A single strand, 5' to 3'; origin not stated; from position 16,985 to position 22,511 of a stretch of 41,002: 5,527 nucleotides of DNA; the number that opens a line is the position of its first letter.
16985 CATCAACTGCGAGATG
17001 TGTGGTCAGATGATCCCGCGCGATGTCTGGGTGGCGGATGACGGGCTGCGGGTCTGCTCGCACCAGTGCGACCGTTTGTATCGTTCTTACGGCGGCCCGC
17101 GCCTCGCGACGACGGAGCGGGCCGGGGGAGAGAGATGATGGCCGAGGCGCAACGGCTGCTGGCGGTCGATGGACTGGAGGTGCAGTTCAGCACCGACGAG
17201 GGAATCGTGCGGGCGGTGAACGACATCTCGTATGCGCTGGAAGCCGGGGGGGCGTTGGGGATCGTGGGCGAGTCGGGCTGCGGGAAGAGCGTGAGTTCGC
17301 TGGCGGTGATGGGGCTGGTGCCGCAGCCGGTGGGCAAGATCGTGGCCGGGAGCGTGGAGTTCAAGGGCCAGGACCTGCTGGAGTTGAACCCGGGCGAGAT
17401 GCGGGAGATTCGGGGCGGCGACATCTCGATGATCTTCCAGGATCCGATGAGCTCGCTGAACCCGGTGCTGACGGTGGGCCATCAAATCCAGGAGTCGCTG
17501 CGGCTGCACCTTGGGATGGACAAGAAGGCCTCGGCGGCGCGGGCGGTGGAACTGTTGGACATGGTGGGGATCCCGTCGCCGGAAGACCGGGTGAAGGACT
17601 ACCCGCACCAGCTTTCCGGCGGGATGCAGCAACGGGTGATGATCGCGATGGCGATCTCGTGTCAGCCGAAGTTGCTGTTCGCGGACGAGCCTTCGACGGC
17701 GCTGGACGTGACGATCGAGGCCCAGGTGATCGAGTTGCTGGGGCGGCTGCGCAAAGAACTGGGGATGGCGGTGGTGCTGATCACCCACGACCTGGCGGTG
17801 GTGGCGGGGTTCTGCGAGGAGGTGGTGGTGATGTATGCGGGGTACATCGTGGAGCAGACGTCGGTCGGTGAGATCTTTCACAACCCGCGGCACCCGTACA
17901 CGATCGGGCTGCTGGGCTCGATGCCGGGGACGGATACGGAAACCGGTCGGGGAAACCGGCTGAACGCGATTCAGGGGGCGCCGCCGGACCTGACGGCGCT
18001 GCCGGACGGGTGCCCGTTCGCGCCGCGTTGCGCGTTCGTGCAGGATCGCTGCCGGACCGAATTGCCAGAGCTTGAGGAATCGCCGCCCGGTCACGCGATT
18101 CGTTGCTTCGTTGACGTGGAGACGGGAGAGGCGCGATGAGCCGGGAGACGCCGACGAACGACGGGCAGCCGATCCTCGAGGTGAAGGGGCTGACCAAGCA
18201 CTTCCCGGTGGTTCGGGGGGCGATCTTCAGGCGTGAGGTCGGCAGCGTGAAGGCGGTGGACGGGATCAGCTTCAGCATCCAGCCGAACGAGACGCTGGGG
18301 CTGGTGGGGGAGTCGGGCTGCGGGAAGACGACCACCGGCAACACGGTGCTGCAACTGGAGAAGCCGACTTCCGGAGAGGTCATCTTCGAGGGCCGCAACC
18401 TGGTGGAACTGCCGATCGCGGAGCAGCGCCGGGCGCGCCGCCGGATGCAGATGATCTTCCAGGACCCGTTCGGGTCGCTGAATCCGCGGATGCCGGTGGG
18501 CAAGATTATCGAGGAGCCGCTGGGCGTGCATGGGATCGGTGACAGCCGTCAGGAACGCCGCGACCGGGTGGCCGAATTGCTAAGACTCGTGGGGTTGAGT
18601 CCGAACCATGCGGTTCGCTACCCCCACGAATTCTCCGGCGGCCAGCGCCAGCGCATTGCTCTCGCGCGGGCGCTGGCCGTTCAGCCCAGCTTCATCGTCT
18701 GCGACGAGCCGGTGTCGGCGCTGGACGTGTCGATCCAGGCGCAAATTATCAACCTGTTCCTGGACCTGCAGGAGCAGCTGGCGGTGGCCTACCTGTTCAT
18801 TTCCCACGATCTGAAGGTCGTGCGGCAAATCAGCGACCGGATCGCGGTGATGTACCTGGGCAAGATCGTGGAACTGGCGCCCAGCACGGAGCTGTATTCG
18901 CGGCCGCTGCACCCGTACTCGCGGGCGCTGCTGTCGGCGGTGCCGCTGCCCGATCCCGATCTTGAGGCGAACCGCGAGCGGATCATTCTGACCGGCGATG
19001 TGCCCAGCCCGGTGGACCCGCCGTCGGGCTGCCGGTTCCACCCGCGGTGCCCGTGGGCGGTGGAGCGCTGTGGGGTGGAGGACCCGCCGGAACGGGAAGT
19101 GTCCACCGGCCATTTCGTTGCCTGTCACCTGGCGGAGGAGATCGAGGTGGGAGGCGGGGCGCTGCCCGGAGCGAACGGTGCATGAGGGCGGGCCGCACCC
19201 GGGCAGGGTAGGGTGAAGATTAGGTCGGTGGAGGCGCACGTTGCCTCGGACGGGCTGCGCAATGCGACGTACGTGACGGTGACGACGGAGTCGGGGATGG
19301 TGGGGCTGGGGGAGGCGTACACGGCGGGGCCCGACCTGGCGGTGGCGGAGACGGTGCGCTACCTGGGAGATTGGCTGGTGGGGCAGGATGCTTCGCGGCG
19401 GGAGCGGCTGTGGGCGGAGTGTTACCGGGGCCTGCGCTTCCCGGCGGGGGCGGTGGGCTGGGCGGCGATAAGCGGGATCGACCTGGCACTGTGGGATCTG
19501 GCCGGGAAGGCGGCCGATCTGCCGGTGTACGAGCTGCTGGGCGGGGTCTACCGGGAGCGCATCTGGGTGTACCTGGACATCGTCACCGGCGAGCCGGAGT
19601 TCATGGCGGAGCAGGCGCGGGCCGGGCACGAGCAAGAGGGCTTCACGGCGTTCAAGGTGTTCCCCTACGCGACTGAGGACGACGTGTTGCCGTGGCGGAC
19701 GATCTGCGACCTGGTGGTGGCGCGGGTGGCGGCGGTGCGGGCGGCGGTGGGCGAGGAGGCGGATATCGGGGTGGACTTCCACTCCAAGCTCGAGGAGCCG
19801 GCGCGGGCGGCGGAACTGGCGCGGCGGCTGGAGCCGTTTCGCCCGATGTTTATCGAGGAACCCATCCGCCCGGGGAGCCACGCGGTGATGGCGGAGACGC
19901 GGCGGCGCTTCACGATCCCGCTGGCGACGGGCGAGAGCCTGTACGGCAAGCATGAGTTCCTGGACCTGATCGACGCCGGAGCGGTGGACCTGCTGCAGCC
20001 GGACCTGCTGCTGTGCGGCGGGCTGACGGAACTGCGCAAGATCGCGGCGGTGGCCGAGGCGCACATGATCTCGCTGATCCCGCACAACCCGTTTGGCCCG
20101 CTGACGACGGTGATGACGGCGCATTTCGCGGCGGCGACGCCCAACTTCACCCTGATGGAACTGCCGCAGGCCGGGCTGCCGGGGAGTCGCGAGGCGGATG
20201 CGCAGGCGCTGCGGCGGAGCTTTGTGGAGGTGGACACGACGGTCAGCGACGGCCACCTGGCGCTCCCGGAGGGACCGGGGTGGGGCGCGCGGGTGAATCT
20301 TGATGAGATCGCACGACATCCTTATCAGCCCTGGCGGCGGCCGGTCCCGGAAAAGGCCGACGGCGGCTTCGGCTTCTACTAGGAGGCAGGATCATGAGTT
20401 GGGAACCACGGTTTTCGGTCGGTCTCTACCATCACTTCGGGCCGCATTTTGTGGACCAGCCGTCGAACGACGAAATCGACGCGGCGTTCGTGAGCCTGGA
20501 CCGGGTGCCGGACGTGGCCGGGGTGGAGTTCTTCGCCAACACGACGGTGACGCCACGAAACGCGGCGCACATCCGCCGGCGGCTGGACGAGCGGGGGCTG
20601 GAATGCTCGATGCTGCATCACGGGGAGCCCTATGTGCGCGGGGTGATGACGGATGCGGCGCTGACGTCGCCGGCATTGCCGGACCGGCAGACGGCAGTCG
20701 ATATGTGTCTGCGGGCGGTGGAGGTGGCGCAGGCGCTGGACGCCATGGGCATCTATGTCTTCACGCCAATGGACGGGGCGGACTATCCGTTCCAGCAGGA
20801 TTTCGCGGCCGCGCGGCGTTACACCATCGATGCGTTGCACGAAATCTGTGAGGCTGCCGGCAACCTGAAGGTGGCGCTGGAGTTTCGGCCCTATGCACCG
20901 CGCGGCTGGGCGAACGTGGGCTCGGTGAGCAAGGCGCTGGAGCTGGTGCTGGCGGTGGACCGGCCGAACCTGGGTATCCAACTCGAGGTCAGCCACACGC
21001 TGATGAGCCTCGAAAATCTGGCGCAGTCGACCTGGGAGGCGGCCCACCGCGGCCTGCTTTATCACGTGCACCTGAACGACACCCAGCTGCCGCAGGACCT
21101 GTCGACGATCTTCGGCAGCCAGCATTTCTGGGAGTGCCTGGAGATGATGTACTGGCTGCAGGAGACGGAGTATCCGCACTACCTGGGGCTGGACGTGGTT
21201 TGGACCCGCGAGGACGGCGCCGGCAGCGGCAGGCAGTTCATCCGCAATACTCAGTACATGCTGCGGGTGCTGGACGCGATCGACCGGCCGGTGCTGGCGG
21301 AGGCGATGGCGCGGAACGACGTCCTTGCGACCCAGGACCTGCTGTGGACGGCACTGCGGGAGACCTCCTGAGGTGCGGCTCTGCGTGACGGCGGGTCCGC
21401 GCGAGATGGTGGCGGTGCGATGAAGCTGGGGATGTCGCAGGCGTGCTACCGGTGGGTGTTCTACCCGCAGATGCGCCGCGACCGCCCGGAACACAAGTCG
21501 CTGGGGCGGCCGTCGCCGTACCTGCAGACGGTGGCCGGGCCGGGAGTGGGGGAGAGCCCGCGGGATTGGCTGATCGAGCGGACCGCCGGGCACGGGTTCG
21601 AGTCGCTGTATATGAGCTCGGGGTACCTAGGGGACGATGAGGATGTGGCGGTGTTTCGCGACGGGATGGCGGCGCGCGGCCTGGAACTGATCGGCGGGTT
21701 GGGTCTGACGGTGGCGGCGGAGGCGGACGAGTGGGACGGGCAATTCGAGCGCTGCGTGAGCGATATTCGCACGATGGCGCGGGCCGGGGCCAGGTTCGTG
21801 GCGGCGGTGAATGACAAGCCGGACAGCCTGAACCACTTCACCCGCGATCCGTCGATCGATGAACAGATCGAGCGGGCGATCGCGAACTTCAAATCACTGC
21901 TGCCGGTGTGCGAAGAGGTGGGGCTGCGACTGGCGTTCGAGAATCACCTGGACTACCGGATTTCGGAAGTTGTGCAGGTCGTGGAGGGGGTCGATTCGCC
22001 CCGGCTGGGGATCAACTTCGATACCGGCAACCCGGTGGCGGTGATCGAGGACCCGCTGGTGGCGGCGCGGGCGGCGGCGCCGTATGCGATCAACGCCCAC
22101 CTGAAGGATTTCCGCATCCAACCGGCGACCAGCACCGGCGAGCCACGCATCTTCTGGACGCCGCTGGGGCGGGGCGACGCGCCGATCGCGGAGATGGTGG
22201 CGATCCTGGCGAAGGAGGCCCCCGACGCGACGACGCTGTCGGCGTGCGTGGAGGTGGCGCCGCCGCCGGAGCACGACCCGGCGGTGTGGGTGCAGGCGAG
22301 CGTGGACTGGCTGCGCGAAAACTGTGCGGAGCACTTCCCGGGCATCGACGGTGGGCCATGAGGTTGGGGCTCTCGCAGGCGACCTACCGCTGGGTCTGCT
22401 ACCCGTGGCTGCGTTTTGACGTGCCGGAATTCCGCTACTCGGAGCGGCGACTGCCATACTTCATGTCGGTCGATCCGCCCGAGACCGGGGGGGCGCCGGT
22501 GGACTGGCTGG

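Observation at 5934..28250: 19-gene, ~22 kb co-directional supra-operon combining a peptide-type ABC importer, hydantoinase/oxoprolinase subunits, five xylose-isomerase-like TIM barrels and acid-sugar enzymes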

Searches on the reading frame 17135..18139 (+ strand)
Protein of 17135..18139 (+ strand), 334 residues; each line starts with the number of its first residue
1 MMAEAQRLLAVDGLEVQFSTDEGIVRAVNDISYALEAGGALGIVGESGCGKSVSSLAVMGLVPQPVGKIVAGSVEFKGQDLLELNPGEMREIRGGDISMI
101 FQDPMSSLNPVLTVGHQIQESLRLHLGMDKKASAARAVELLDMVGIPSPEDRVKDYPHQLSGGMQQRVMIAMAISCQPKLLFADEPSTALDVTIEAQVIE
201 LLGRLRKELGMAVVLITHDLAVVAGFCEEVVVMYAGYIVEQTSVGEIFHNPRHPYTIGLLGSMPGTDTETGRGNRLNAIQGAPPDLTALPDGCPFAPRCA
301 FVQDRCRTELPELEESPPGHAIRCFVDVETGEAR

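Call 4: search_protein_families(library=pfam, proteins=[window:17135-18139:+], max_evalue=0.001)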
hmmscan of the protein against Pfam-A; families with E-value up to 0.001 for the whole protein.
window:17135-18139:+ (334 aa): 4 families
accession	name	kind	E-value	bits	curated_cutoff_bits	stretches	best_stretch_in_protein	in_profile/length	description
PF00005.33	ABC_tran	-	1.4e-27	97.4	25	1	28-187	1-136/137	ABC transporter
PF08352.17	oligo_HPY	-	2.8e-19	69.7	27.1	1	239-306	1-65/65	Oligopeptide/dipeptide transporter, C-terminal region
PF13304.12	AAA_21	-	0.00015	22.4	27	1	149-223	227-303/304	AAA domain, putative AbiEii toxin, Type IV TA system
PF02463.25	SMC_N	-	0.00053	19.9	40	0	42-221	28-202/220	RecF/RecN/SMC N terminal domain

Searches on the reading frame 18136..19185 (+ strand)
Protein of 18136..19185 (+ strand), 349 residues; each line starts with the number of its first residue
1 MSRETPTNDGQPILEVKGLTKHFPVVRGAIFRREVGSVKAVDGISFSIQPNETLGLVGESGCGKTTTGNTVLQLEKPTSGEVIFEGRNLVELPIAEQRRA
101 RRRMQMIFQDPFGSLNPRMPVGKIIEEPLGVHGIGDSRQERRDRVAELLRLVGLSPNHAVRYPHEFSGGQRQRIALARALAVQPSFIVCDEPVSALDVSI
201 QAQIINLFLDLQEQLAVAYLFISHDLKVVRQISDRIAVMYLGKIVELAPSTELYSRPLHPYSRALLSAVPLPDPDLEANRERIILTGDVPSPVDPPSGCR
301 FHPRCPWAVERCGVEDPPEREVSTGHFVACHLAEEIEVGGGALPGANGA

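Call 4: search_protein_families(library=pfam, proteins=[window:18136-19185:+], max_evalue=0.001)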
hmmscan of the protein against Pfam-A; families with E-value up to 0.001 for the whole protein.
window:18136-19185:+ (349 aa): 3 families
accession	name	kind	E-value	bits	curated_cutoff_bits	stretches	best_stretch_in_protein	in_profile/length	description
PF00005.33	ABC_tran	-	1.7e-31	110.1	25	1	42-193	2-136/137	ABC transporter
PF08352.17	oligo_HPY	-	1.4e-17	64.3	27.1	1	245-312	1-65/65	Oligopeptide/dipeptide transporter, C-terminal region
PF02463.25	SMC_N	-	0.00094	19.1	40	0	136-238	114-211/220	RecF/RecN/SMC N terminal domain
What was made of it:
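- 17135..19185 (+): g9 OppD and g10 OppF: ABC ATPases, translationally coupled to HyuB. Pfam ABC_tran plus oligo_HPY (call 4).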

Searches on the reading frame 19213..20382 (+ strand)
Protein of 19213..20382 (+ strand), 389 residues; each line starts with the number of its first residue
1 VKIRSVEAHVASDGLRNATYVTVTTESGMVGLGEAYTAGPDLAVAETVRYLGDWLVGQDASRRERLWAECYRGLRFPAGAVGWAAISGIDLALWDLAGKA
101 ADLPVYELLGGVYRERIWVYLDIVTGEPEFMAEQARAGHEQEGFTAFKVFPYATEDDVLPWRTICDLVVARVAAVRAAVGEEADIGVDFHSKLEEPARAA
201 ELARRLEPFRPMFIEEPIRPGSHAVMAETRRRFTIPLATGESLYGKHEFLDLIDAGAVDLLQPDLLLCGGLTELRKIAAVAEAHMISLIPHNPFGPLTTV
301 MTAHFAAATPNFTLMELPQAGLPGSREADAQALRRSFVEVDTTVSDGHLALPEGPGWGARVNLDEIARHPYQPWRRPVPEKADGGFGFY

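Call 5: search_protein_families(library=pfam, proteins=[window:19213-20382:+], max_evalue=0.001)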
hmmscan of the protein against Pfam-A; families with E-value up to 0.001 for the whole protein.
window:19213-20382:+ (389 aa): 2 families
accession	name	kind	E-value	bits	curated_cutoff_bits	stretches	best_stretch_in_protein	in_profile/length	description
PF13378.12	MR_MLE_C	-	3.6e-59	200.6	29.4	1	131-362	2-216/219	Enolase C-terminal domain-like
PF02746.21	MR_MLE_N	-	3e-19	69.8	22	1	9-110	17-117/117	Mandelate racemase / muconate lactonizing enzyme, N-terminal domain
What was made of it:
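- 19213..20382 (+): g11: enolase-superfamily acid-sugar dehydratase (GalD/ManD subgroup). Pfam MR_MLE_N/C (call 5).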

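Call 7: search_protein_families(library=ncbifam, proteins=[window:19213-20382:+], max_evalue=0.00001)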
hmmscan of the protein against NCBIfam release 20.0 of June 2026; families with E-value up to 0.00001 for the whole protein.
window:19213-20382:+ (389 aa): 11 families
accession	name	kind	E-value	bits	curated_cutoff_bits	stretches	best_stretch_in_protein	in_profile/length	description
NF010624.0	PRK14017.1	equivalog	8.3e-85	285.1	311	1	18-386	15-379/382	galactonate dehydratase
NF040790.2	glucon_galact_dh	equivalog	1e-61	208.9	750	1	20-372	27-372/390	bifunctional D-gluconate/D-galactonate dehydratase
NF043051.1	ManoateDhtManD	equivalog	1.4e-56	192.1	550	2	1-149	1-148/403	D-mannonate dehydratase ManD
NF011654.0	PRK15072.1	subfamily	3.8e-54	184.1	430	2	1-149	1-148/404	D-galactonate dehydratase family protein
NF040866.1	AraD_Arch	equivalog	9.3e-40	136.8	650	1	20-362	36-362/372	arabinonate dehydratase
NF047820.1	TalGalacDh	equivalog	1.3e-32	113.1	500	1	21-313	41-321/371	L-talarate/galactarate dehydratase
NF011968.0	PRK15440.1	equivalog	7.3e-31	107.4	393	1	20-371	61-393/395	L-rhamnonate dehydratase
TIGR02534.1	mucon_cyclo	subfamily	2.7e-28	99.1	334.95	1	6-368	17-364/368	muconate/chloromuconate family cycloisomerase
NF043002.1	HProlDhtase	equivalog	4.7e-22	78.3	500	1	18-311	33-313/366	cis-3-hydroxy-L-proline dehydratase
NF042940.1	racemase_DgcA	equivalog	1.6e-09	37.5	400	1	84-290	83-268/323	N-acetyl-D-Glu racemase DgcA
NF011708.0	PRK15129.1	equivalog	1.3e-06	27.6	343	1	77-288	83-271/321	L-Ala-D/L-Glu epimerase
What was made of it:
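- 19213..20382 (+): NCBIfam galactonate dehydratase, 285 bits against a cut-off of 311 (call 7).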

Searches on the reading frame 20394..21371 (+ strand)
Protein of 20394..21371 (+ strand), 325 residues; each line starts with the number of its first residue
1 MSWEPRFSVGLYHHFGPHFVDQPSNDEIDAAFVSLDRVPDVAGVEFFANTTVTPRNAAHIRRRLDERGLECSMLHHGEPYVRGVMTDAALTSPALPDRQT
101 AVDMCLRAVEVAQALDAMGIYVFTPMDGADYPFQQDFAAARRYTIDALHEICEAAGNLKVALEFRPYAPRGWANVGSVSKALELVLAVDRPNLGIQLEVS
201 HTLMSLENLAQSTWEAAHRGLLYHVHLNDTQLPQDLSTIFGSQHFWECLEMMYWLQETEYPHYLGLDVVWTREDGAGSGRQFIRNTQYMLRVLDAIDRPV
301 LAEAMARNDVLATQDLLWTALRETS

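Call 5: search_protein_families(library=pfam, proteins=[window:20394-21371:+], max_evalue=0.001)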
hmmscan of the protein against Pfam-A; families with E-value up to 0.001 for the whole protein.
window:20394-21371:+ (325 aa): 1 family
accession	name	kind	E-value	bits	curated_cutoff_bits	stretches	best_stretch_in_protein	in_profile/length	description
PF01261.30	AP_endonuc_2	-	1.3e-22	81.1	31.1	1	43-285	11-248/249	Xylose isomerase-like TIM barrel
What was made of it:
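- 20394..21371 (+): g12: xylose-isomerase-type TIM barrel, distinct from TIM-X. Pfam AP_endonuc_2 (call 5).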

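Call 7: search_protein_families(library=ncbifam, proteins=[window:20394-21371:+], max_evalue=0.00001)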
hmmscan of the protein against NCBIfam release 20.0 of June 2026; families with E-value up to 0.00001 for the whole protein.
window:20394-21371:+ (325 aa): 2 families
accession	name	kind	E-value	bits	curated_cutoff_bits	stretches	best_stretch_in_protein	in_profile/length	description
TIGR02631.1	xylA_Arthro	equivalog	8.1e-17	61.3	447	1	56-274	69-292/382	xylose isomerase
NF041099.2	keto_glucon_epim_IolO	equivalog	6.9e-06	25.6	300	1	62-231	55-215/269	5-keto-L-gluconate epimerase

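Call 37: search_solved_structures(query=window:20394-21371:+, max_evalue=0.001)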
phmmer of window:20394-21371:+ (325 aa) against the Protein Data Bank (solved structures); distinct sequences matched with E-value up to 0.001: 37.
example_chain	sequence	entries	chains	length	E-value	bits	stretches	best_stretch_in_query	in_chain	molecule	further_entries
3ktc_A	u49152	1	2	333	5.1e-22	81.4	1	5-321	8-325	Xylose isomerase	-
3xim_A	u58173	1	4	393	1.5e-12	50.3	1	57-246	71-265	D-XYLOSE ISOMERASE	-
8xim_A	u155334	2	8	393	1.5e-12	50.3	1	57-246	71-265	D-XYLOSE ISOMERASE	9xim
1xim_A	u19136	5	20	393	1.5e-12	50.3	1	57-246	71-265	D-XYLOSE ISOMERASE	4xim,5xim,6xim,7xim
2xin_A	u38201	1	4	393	1.5e-12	50.3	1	57-246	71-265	D-XYLOSE ISOMERASE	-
2xim_A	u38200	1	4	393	1.5e-12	50.3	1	57-246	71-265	D-XYLOSE ISOMERASE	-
5xin_A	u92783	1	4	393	3.2e-12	49.2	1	57-242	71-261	D-XYLOSE ISOMERASE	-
3xin_A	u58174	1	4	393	3.9e-12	48.9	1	57-246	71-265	D-XYLOSE ISOMERASE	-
1bhw_A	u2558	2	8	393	1.4e-11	47.1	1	57-246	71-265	XYLOSE ISOMERASE | D-XYLOSE ISOMERASE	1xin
6n99_A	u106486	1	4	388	1.2e-10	44.1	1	58-245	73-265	Xylose isomerase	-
4hhm_A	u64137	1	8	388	1.7e-10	43.6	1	45-244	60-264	Xylose isomerase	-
4hhl_A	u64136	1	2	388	2.3e-10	43.1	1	45-244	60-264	Xylose isomerase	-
8yud_A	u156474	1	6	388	3.6e-10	42.5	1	49-246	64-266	Xylose isomerase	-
1bxb_A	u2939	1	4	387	4.8e-10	42.1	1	59-261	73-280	XYLOSE ISOMERASE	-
1clk_A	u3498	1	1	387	6.1e-10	41.7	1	53-242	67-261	XYLOSE ISOMERASE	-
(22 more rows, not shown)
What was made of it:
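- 20394..21371 (+): PDB 3ktc at 81 bits and classical xylose isomerases at about 50 bits (call 37).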

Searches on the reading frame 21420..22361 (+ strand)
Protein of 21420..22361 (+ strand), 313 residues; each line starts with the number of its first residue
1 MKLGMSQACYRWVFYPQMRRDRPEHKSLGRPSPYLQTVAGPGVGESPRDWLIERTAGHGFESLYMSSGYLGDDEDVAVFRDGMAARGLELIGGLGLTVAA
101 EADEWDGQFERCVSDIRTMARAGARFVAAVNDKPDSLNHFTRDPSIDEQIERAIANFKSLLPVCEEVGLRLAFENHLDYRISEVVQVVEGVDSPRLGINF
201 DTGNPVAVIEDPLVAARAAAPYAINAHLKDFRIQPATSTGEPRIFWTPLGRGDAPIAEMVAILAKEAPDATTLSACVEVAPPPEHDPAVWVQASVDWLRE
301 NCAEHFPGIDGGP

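Call 5: search_protein_families(library=pfam, proteins=[window:21420-22361:+], max_evalue=0.001)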
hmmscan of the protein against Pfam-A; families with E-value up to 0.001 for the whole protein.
window:21420-22361:+ (313 aa): 1 family
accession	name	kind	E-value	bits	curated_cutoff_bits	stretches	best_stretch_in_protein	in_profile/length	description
PF01261.30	AP_endonuc_2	-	1.5e-23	84.2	31.1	1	72-300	26-248/249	Xylose isomerase-like TIM barrel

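Call 7: search_protein_families(library=ncbifam, proteins=[window:21420-22361:+], max_evalue=0.00001)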
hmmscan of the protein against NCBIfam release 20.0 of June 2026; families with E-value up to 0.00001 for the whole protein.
window:21420-22361:+ (313 aa): 0 families

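Call 38: search_solved_structures(query=window:21420-22361:+, max_evalue=0.001)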
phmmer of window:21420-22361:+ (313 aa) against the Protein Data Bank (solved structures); distinct sequences matched with E-value up to 0.001: 2.
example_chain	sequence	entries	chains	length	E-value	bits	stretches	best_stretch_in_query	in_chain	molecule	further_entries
8z1i_A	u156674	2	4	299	6.1e-07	32.4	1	146-236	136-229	Art22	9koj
3tva_A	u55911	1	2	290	0.00026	23.8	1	182-256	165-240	Xylose isomerase domain protein TIM barrel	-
